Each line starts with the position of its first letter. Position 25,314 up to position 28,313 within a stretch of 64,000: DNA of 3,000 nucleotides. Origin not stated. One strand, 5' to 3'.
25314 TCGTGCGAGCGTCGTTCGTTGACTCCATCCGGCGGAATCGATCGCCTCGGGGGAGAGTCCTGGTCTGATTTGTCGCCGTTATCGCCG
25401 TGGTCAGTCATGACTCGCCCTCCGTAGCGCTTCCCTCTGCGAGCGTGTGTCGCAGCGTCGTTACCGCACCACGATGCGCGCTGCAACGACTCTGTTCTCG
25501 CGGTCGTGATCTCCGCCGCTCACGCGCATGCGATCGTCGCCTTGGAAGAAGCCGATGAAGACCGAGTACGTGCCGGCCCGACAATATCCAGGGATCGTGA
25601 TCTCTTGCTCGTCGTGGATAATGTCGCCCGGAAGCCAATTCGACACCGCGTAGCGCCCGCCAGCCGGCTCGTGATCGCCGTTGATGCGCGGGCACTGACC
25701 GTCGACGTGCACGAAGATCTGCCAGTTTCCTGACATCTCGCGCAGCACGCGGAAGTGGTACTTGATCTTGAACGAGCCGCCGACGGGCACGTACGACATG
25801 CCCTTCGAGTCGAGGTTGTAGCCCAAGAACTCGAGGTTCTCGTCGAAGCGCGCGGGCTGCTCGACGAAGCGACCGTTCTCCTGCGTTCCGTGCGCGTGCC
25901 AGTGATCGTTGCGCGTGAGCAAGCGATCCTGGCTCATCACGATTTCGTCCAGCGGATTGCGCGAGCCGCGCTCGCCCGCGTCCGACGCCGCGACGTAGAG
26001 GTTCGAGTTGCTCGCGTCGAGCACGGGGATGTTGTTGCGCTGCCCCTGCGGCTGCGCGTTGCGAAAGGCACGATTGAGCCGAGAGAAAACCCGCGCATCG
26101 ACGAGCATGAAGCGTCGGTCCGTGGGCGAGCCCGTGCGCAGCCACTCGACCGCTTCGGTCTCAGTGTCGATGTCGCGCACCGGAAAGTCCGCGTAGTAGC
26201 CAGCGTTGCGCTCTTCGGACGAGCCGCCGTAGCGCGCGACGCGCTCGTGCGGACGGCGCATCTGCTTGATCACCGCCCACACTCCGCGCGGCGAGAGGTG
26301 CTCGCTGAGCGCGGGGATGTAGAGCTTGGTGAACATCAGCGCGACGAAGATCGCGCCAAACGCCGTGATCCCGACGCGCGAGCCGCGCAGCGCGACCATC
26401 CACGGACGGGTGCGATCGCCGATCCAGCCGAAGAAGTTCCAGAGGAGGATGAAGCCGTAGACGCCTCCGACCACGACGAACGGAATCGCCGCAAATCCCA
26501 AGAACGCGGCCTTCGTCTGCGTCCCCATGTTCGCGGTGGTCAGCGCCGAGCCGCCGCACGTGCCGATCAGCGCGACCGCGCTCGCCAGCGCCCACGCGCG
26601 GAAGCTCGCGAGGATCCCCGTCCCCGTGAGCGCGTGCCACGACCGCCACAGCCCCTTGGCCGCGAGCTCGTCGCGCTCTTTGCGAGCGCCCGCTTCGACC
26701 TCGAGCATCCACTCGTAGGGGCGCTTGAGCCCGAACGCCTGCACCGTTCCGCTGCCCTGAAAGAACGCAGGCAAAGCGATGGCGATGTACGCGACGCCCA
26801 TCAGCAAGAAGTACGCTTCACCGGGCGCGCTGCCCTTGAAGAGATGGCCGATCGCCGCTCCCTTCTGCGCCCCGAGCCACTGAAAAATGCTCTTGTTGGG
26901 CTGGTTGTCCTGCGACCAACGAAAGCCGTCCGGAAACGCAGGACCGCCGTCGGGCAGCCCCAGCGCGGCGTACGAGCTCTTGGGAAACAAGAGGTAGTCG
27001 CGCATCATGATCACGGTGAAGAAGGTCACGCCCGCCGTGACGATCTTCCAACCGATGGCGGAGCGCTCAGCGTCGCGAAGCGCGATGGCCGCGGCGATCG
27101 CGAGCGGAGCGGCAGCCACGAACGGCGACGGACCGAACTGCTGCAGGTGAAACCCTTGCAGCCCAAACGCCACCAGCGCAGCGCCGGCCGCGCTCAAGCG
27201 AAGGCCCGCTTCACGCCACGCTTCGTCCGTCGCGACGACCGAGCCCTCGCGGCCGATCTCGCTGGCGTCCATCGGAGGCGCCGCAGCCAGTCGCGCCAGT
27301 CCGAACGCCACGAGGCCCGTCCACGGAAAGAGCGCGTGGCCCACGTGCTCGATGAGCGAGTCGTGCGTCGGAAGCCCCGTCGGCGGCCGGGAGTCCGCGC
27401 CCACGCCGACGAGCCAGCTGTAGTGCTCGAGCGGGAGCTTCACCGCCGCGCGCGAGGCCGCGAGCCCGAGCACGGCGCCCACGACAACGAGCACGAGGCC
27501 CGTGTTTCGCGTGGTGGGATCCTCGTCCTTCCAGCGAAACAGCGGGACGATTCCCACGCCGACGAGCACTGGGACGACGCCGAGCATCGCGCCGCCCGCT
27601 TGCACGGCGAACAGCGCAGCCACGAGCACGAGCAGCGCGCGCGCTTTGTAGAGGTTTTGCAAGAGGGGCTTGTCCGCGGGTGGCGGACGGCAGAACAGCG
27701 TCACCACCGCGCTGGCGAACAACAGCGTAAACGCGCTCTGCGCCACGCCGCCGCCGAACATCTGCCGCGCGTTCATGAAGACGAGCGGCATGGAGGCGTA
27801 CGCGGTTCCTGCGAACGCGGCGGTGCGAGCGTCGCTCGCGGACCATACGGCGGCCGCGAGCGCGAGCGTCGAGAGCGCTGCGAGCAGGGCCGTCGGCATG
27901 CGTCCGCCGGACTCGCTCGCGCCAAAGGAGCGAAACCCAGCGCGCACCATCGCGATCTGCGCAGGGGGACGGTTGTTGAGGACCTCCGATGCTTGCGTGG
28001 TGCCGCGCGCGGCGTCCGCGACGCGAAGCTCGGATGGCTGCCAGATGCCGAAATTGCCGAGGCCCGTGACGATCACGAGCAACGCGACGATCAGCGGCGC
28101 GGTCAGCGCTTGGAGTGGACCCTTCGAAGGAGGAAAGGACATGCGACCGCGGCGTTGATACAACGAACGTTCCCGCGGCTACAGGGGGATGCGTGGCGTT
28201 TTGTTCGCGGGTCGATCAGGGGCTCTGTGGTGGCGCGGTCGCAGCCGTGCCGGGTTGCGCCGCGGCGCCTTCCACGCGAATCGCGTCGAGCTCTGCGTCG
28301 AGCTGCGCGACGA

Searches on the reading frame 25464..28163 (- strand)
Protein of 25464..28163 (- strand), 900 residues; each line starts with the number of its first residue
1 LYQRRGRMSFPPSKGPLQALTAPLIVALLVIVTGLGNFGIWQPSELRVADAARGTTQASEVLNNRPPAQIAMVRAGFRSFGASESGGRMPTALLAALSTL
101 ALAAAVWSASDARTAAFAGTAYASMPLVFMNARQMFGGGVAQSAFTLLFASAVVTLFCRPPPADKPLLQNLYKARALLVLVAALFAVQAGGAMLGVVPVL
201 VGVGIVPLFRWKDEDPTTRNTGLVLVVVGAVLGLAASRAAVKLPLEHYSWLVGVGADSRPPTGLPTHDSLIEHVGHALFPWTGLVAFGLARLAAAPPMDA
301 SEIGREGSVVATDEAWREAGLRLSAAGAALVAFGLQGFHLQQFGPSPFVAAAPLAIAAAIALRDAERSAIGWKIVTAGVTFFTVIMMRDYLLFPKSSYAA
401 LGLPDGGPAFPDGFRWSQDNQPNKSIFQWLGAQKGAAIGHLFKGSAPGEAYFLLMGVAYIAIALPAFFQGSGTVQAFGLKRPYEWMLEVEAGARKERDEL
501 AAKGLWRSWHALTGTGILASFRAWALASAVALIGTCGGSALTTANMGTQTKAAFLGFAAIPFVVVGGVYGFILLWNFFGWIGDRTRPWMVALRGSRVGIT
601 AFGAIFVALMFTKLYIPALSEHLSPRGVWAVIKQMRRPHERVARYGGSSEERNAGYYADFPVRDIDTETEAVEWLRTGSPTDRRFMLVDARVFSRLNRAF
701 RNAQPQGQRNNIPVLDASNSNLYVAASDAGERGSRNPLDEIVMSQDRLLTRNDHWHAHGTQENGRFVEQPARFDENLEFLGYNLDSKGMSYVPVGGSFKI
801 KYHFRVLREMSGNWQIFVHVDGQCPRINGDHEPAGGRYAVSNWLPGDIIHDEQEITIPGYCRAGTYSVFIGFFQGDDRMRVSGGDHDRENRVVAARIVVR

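Call 114: search_protein_families(library=pfam, proteins=[window:25464-28163:-], max_evalue=0.001)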
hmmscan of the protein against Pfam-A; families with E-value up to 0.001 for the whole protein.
window:25464-28163:- (900 aa): 1 family
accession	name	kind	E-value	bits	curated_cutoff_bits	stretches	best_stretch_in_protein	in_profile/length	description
PF13231.12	PMT_2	-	0.00086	20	26.1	0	65-147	2-83/160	Dolichyl-phosphate-mannose-protein mannosyltransferase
